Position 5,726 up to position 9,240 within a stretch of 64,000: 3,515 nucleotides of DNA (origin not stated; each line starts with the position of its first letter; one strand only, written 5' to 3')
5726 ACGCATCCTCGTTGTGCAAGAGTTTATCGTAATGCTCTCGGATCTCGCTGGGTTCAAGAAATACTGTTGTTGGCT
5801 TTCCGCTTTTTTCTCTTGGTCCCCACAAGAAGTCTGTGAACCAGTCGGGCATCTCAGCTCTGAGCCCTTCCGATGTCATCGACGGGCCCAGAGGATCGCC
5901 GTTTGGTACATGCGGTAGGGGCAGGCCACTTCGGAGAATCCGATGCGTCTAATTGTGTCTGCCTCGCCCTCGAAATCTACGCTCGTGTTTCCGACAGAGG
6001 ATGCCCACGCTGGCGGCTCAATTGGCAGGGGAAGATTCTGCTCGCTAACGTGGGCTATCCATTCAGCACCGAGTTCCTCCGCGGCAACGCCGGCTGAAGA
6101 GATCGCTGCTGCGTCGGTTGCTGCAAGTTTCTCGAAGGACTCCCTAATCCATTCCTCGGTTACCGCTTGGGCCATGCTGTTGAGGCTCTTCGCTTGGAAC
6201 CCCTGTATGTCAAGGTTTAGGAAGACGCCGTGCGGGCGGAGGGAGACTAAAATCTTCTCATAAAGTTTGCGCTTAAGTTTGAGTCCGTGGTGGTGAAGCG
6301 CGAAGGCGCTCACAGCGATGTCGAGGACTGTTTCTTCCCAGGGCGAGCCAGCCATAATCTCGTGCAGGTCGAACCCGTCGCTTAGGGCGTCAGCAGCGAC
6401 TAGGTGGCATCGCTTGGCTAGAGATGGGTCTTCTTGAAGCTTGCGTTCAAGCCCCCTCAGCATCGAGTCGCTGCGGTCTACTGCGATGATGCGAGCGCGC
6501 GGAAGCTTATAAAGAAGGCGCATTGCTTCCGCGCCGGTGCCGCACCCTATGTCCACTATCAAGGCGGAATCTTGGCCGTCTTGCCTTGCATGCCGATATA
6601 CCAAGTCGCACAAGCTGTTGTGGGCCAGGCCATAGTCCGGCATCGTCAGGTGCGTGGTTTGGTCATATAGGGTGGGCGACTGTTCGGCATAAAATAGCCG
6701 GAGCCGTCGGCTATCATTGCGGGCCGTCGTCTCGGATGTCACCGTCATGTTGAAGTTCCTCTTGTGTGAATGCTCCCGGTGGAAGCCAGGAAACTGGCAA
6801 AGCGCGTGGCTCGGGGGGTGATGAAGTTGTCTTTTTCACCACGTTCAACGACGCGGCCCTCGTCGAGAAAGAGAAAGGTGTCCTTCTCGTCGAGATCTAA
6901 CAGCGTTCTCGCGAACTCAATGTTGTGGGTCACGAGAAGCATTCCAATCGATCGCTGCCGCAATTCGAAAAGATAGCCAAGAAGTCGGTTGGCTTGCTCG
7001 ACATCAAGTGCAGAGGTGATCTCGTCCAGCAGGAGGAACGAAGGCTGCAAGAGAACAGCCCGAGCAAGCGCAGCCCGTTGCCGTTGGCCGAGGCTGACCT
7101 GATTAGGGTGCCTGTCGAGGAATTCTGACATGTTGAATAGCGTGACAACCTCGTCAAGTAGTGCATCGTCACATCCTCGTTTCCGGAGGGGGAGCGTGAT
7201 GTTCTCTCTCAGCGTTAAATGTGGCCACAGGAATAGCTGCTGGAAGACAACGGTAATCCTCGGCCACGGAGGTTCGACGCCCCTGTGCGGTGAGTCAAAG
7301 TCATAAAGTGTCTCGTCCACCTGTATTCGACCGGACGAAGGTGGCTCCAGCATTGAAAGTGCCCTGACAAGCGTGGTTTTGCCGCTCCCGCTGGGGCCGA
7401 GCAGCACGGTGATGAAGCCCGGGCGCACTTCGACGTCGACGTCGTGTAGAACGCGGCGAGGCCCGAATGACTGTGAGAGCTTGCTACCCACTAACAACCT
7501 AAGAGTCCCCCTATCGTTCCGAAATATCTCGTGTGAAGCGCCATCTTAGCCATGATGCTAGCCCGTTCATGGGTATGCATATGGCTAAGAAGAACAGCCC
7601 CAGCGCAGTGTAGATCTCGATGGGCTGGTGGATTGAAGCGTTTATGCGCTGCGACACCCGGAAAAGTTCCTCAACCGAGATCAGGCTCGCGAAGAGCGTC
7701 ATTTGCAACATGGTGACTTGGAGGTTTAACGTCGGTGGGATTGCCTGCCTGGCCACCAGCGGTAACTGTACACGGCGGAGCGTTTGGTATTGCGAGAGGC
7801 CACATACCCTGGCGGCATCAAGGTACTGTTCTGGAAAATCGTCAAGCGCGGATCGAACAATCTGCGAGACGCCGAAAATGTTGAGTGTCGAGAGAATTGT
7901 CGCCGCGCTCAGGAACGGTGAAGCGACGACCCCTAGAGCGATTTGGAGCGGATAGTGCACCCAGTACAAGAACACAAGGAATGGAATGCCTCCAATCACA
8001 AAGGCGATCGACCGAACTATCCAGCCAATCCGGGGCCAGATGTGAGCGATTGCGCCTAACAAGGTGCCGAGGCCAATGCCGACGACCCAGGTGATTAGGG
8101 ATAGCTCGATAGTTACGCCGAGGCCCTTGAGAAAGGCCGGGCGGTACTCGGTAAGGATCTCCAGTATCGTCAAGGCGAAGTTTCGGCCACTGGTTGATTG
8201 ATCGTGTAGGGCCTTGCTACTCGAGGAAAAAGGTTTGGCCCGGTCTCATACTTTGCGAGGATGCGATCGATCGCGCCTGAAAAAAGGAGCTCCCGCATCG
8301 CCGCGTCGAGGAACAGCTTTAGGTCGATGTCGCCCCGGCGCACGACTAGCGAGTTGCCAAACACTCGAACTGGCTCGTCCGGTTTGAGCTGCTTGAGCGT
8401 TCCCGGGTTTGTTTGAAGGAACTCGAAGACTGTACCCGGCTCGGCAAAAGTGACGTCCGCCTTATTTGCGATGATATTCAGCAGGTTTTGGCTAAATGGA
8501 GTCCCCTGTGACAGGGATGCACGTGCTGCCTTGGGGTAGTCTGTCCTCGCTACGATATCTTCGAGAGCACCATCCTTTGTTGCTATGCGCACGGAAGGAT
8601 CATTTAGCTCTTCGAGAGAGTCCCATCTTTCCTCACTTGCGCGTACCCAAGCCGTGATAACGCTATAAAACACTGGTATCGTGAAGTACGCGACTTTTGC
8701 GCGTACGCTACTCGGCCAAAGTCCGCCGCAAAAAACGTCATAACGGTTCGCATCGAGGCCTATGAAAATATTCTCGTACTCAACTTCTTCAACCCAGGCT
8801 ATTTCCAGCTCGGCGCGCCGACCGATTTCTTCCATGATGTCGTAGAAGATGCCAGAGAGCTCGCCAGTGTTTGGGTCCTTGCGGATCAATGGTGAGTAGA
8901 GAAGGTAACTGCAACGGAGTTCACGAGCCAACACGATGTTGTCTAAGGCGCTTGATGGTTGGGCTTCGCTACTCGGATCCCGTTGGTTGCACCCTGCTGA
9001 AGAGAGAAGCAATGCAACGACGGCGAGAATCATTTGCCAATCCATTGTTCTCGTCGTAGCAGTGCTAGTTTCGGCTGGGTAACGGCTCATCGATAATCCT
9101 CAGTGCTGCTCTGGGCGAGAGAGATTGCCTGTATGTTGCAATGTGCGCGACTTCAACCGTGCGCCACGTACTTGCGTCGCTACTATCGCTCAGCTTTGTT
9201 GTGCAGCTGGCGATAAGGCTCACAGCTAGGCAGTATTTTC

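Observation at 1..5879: Histidine kinase coupled to a receiver-adenosine deaminase fusion: candidate phosphorelay-gated nucleotide-deaminase system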

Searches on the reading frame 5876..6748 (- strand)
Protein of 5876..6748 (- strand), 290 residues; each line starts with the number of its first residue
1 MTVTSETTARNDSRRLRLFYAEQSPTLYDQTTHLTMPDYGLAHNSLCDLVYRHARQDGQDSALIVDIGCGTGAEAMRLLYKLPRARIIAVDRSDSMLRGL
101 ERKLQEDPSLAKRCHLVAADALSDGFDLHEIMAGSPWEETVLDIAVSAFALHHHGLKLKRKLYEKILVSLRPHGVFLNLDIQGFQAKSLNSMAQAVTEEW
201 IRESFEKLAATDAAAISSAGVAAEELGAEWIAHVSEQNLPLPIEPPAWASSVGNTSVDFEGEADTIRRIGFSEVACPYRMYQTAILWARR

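Call 5: search_protein_families(library=pfam, proteins=[window:5876-6748:-], max_evalue=0.1)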
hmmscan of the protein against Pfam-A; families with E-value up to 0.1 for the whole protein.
window:5876-6748:- (290 aa): 10 families
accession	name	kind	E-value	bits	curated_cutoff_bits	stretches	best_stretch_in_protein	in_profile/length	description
PF13649.12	Methyltransf_25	-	4.1e-11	43.9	27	1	64-174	1-97/97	Methyltransferase domain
PF08242.18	Methyltransf_12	-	6.1e-11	43.4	30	1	65-176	1-98/98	Methyltransferase domain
PF08241.18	Methyltransf_11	-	3.2e-08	34.5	21.2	1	65-177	1-94/95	Methyltransferase domain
PF13847.12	Methyltransf_31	-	2.4e-07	31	27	1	64-191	7-114/145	Methyltransferase domain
PF05175.20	MTS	-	0.00042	20.4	23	1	61-125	32-94/170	Methyltransferase small domain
PF10017.15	Methyltransf_33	-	0.00051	19.6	23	1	17-110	19-115/304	Histidine-specific methyltransferase, SAM-dependent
PF02390.23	Methyltransf_4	-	0.0086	16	24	1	62-107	3-48/173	Putative methyltransferase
PF13489.12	Methyltransf_23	-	0.014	15.6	27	1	46-106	9-61/164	Methyltransferase domain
PF01209.24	Ubie_methyltran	-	0.015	15.1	20.1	1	59-121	46-107/233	ubiE/COQ5 methyltransferase family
PF01728.25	FtsJ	-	0.098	13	24.1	0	62-145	23-100/181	FtsJ-like methyltransferase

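Call 6: search_protein_families(library=padloc, proteins=[window:5876-6748:-], max_evalue=0.1)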
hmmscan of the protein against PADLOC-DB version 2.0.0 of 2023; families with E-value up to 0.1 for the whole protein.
window:5876-6748:- (290 aa): 1 family
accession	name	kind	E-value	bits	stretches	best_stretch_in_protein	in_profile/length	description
PDLC04134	mad2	-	3.4e-12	43.9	1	63-201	294-418/492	mads_2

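Call 69: search_protein_families(library=ncbifam, proteins=[window:5876-6748:-], max_evalue=0.001)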
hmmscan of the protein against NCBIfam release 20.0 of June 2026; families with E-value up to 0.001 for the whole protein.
window:5876-6748:- (290 aa): 12 families
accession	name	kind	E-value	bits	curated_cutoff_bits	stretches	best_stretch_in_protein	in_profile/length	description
NF043040.1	corrin_prot_MT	hypoth_equivalog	6e-08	32.4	180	1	22-121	9-99/216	corrinoid protein-associated methyltransferase CpaM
TIGR02072.1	BioC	equivalog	1.6e-07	31.4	184.95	1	45-181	22-135/244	malonyl-ACP O-methyltransferase BioC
TIGR03534.1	RF_mod_PrmC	equivalog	6.2e-07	29.1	199.1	1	49-124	79-150/253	peptide chain release factor N(5)-glutamine methyltransferase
NF041820.1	daptide_MTase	equivalog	7.8e-07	28.8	175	1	63-123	39-98/243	daptide-type RiPP biosynthesis methyltransferase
NF010703.0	PRK14103.1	equivalog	9.3e-06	25.2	320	1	54-218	23-164/256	trans-aconitate 2-methyltransferase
NF045667.1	MTase_DVU1556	equivalog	1.7e-05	24.4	155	1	59-122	21-84/213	DVU_1556 family methyltransferase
TIGR00536.1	hemK_fam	subfamily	2.8e-05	23.3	115.5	1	62-99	116-153/286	HemK family protein methyltransferase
TIGR02469.1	CbiT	equivalog_domain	3.1e-05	24.2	78.3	1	62-107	21-66/124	precorrin-6Y C5,15-methyltransferase (decarboxylating) subunit CbiT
NF002463.0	PRK01683.1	equivalog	3.3e-05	23.6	297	1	59-105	30-76/258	trans-aconitate 2-methyltransferase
TIGR01934.1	MenG_MenH_UbiE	subfamily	4.6e-05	22.8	158.35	1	60-122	39-98/223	ubiquinone/menaquinone biosynthesis methyltransferase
NF011577.0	PRK15001.1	equivalog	7.7e-05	21.7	468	1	63-163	231-337/378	23S rRNA (guanine(1835)-N(2))-methyltransferase RlmG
NF001244.0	PRK00216.1-5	equivalog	9.4e-05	21.8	216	1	61-123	49-111/236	bifunctional demethylmenaquinone methyltransferase/2-methoxy-6-polyprenyl-1,4-benzoquinol methylase UbiE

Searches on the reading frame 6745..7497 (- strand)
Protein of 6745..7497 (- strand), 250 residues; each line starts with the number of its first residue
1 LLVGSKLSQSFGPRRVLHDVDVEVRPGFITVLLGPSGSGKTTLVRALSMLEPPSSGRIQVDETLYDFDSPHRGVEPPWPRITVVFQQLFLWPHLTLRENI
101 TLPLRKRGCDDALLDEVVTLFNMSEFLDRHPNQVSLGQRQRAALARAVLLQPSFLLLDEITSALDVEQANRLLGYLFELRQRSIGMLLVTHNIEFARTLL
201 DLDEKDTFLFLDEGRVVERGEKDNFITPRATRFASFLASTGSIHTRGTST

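Call 5: search_protein_families(library=pfam, proteins=[window:6745-7497:-], max_evalue=0.1)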
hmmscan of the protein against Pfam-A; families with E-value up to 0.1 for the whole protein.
window:6745-7497:- (250 aa): 28 families (the best 25 are shown)
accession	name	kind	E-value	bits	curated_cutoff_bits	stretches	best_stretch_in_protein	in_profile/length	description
PF00005.33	ABC_tran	-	3.9e-30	105.7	25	1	17-162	1-137/137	ABC transporter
PF13304.12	AAA_21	-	1.9e-12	48.3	27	2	29-72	1-56/304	AAA domain, putative AbiEii toxin, Type IV TA system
PF02463.25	SMC_N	-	6.7e-07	29.4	40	1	131-195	134-201/220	RecF/RecN/SMC N terminal domain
PF13401.12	AAA_22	-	3e-05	24.8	27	1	29-195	7-126/130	AAA domain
PF13555.12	AAA_29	-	4.8e-05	23.5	27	1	18-50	13-45/61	P-loop containing region of AAA domain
PF13191.12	AAA_16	-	0.00015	22.8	32.6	1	29-188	26-166/167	AAA ATPase domain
PF13476.12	AAA_23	-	0.0012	19.9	27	1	18-49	11-41/201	AAA domain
PF13173.12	AAA_14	-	0.0016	18.9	27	0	29-49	4-26/129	AAA domain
PF07728.20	AAA_5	-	0.0035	17.8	22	1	31-48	3-20/139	AAA domain (dynein-related subfamily)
PF00004.35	AAA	-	0.0043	17.9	21.2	0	31-47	2-18/131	ATPase family associated with various cellular activities (AAA)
PF13671.12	AAA_33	-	0.0088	16.8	27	1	30-48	2-20/143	AAA domain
PF05729.18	NACHT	-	0.0088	16.3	26.7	1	30-49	3-22/167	NACHT domain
PF24389.1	ORC-CDC6-like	-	0.011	14.9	27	1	30-49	35-54/571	ORC-CDC6-like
PF13521.12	AAA_28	-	0.012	16.3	27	1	31-49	3-21/164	AAA domain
PF03193.22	RsgA_GTPase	-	0.013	15.7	30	1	28-48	107-127/174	RsgA GTPase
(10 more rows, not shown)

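Call 6: search_protein_families(library=padloc, proteins=[window:6745-7497:-], max_evalue=0.1)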
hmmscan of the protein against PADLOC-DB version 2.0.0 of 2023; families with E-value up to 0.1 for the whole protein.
window:6745-7497:- (250 aa): 44 families (the best 25 are shown)
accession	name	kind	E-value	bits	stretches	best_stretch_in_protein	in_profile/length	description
PDLC04135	mad3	-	4e-29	100.3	2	114-198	244-329/374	mads_3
PDLC02980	AriA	-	7.6e-12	43.8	2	29-73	1-57/304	-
PDLC04140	mad8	-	2.7e-10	38.3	1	16-48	16-48/314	mads_8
PDLC02914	ATPase-Toprim_I-B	-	3.6e-07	27.7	2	20-51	18-49/443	-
PDLC00304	PtuA1|PtuA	-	4.2e-05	20.9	1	9-54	21-66/444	AAA ATPase domain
PDLC02335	AbiLi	-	5.4e-05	20.4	1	30-51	79-100/326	AbiLi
PDLC04608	PDC-M38A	-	7.7e-05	20.5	1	151-205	270-325/367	-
PDLC04214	HEC-02A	-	0.00029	18.2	1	147-199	233-285/338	-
PDLC04391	PDC-M07A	-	0.00034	17.7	0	29-56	23-50/412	-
PDLC04178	HEC-01A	-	0.00079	16.6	1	18-50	21-51/399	-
PDLC04570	PDC-M31A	-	0.00088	16.5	1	21-80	15-68/395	-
PDLC00075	GajA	-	0.00089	15.9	1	15-58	12-53/536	AAA ATPase domain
PDLC04164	AriA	-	0.00099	16.7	0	149-192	187-232/253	-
PDLC04213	HEC-02A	-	0.0012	16.4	0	18-62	15-58/337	-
PDLC03859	LmuB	-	0.0013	16.1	1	22-47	19-44/611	-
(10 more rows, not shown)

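Call 69: search_protein_families(library=ncbifam, proteins=[window:6745-7497:-], max_evalue=0.001)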
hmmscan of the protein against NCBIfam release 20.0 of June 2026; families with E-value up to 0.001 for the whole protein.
window:6745-7497:- (250 aa): 189 families (the best 25 are shown)
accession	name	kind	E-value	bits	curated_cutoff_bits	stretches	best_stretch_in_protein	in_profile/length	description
NF008338.0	PRK11124.1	equivalog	2.5e-48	164.7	369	1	7-238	8-241/242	arginine ABC transporter ATP-binding protein ArtP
TIGR03005.1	ectoine_ehuA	equivalog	4.3e-42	144.1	345.4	1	7-239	6-249/252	ectoine/hydroxyectoine ABC transporter ATP-binding protein EhuA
NF007027.0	PRK09493.1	equivalog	3.6e-41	141.1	379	1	6-237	6-236/240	glutamine ABC transporter ATP-binding protein GlnQ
NF008428.0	PRK11264.1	equivalog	1.7e-40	138.9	406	1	5-238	7-245/250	L-cystine ABC transporter ATP-binding protein TcyN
TIGR02142.1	modC_ABC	equivalog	1e-39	136.8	285.05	1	19-231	15-225/353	molybdenum ABC transporter ATP-binding protein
TIGR00968.1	3a0106s01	subfamily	1.7e-39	135.7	342.75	1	6-237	5-231/237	sulfate ABC transporter ATP-binding protein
TIGR03265.1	PhnT2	equivalog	3.5e-38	131.7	457.7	1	6-245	9-243/353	putative 2-aminoethylphosphonate ABC transporter ATP-binding protein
NF006987.0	PRK09452.1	equivalog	6.1e-37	127.2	482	1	6-237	22-248/378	spermidine/putrescine ABC transporter ATP-binding protein PotA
NF040933.2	ABC_arch_GlcV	equivalog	9e-37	126.7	450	1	16-193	21-202/357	glucose ABC transporter ATP-binding protein GlcV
NF008513.0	PRK11432.1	equivalog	6.2e-36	124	496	1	6-239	11-239/351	ferric ABC transporter ATP-binding protein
TIGR01187.1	potA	subfamily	1.4e-35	123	355.6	1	32-237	1-201/325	polyamine ABC transporter ATP-binding protein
TIGR03258.1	PhnT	equivalog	2.3e-35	122.3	499.15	1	6-237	13-240/359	2-aminoethylphosphonate ABC transport system ATP-binding subunit PhnT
NF008355.0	PRK11144.1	equivalog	1.5e-34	119.5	434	1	19-223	16-214/353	molybdenum ABC transporter ATP-binding protein ModC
NF008653.0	PRK11650.1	subfamily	1.6e-34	119.5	432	1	8-239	10-237/357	sn-glycerol-3-phosphate ABC transporter ATP-binding protein UgpC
TIGR02673.1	FtsE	equivalog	2.5e-34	118.9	264.85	1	8-198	8-202/214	cell division ATP-binding protein FtsE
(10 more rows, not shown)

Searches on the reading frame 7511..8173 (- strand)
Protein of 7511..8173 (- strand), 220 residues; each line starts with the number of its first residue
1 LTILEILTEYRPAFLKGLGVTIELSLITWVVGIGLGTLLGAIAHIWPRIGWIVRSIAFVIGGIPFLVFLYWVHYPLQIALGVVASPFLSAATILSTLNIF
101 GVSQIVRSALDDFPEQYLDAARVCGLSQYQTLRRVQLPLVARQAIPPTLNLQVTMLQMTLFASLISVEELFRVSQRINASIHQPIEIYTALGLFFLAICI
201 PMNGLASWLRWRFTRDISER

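Call 5: search_protein_families(library=pfam, proteins=[window:7511-8173:-], max_evalue=0.1)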
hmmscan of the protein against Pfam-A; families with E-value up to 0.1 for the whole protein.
window:7511-8173:- (220 aa): 1 family
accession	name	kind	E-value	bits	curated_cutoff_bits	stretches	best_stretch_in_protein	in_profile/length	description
PF00528.27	BPD_transp_1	-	4.8e-13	49.7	26.4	1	32-212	1-181/184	Binding-protein-dependent transport system inner membrane component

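Call 6: search_protein_families(library=padloc, proteins=[window:7511-8173:-], max_evalue=0.1)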
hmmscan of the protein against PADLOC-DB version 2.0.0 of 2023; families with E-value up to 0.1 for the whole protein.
window:7511-8173:- (220 aa): 0 families

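Call 69: search_protein_families(library=ncbifam, proteins=[window:7511-8173:-], max_evalue=0.001)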
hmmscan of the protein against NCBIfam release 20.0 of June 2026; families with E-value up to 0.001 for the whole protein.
window:7511-8173:- (220 aa): 15 families
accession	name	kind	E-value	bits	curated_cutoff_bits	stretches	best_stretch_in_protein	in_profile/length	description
NF011680.0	PRK15100.1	equivalog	2.8e-22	79.7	300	1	4-200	5-201/222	cystine ABC transporter permease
TIGR03003.1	ectoine_ehuD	equivalog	5.4e-19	69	205.2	1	9-211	8-210/212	ectoine/hydroxyectoine ABC transporter permease subunit EhuD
TIGR03004.1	ectoine_ehuC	equivalog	5.9e-19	68.8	196.95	1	9-208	2-201/214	ectoine/hydroxyectoine ABC transporter permease subunit EhuC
NF007028.0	PRK09494.1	equivalog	6e-18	65.5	303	1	9-202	10-205/219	glutamine ABC transporter permease GlnP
NF011714.0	PRK15135.1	subfamily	4e-16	59.5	319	1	7-217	2-223/228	histidine ABC transporter permease HisQ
NF008337.0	PRK11123.1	equivalog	9.9e-16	57.9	277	1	67-215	83-232/238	arginine ABC transporter permease ArtQ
NF011687.0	PRK15107.1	equivalog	1.1e-12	48.3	318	1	12-212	14-222/224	glutamate/aspartate ABC transporter permease GltK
NF008336.0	PRK11122.1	equivalog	2.2e-12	47.1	248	1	8-199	2-201/222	arginine ABC transporter permease ArtM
NF011651.0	PRK15069.1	subfamily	5e-11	42.4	306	1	8-200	6-215/237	histidine ABC transporter permease HisM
TIGR01726.1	HEQRo_perm_3TM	subfamily_domain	2.5e-08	34.3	42.2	1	12-107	3-98/99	ABC transporter permease subunit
TIGR03416.1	ABC_choXWV_perm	equivalog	4.8e-05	23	363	1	16-171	86-234/267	choline ABC transporter permease subunit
TIGR01581.1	Mo_ABC_porter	hypoth_equivalog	0.00017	21.1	210.3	1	105-142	121-158/225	ABC transporter permease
TIGR00974.1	3a0107s02c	equivalog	0.00017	20.8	193.45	1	21-139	59-181/272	phosphate ABC transporter permease PstA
NF008049.0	PRK10782.1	subfamily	0.00028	20.7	212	1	26-150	25-148/217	methionine ABC transporter permease MetI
NF008196.0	PRK10952.1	equivalog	0.0005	19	439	1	20-198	148-319/356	glycine betaine/L-proline ABC transporter permease ProW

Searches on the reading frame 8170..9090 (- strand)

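Call 5: search_protein_families(library=pfam, proteins=[window:8170-9090:-], max_evalue=0.1)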
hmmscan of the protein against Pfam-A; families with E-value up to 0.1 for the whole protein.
window:8170-9090:- (306 aa): 1 family
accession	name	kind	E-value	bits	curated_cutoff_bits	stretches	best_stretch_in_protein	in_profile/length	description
PF00497.25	SBP_bac_3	-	2.2e-15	57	26.4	1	67-281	11-129/132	Bacterial extracellular solute-binding proteins, family 3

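Call 6: search_protein_families(library=padloc, proteins=[window:8170-9090:-], max_evalue=0.1)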
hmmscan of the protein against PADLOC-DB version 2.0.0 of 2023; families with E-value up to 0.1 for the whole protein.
window:8170-9090:- (306 aa): 1 family
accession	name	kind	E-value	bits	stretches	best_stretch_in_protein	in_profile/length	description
PDLC02945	RT_III-A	-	0.075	10.1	0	186-217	195-226/362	-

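Call 69: search_protein_families(library=ncbifam, proteins=[window:8170-9090:-], max_evalue=0.001)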
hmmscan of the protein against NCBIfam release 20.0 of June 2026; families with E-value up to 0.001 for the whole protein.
window:8170-9090:- (306 aa): 4 families
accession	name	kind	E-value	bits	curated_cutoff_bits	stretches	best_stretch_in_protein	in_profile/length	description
TIGR01096.1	3A0103s03R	subfamily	7.9e-10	38.6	256.35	1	65-281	34-249/250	lysine/arginine/ornithine ABC transporter substrate-binding protein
TIGR02995.1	ectoine_ehuB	equivalog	2.9e-08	33.3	190.9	1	75-281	51-259/275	ectoine/hydroxyectoine ABC transporter substrate-binding protein EhuB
NF008112.0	PRK10859.1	equivalog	3.5e-05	22.4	354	1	21-216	8-201/483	membrane-bound lytic murein transglycosylase MltF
NF008426.0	PRK11260.1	equivalog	0.00038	19.8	312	0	16-281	6-259/266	cystine ABC transporter substrate-binding protein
